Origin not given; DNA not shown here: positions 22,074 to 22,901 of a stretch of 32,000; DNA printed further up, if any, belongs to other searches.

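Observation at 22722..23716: A 967-bp AT-rich DUF2971 cassette flanked by perfect 28-bp direct repeats that duplicate a gene's last codons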

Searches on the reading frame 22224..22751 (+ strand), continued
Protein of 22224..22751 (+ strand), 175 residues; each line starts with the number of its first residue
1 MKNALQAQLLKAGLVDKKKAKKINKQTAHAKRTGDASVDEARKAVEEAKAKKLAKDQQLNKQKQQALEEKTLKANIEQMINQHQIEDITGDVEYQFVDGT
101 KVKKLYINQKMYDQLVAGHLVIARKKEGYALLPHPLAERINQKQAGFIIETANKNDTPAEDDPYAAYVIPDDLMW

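Call 81: search_protein_families(library=pfam, proteins=[L044:4422-4898:+], max_evalue=0.01)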
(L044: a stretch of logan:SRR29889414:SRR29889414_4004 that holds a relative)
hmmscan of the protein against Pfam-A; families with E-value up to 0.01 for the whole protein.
L044:4422-4898:+ (158 aa): 1 family
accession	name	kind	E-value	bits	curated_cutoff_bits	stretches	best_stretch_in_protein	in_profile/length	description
PF07361.16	Cytochrom_B562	-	0.00098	20.1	30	1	61-156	1-99/102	Cytochrome b562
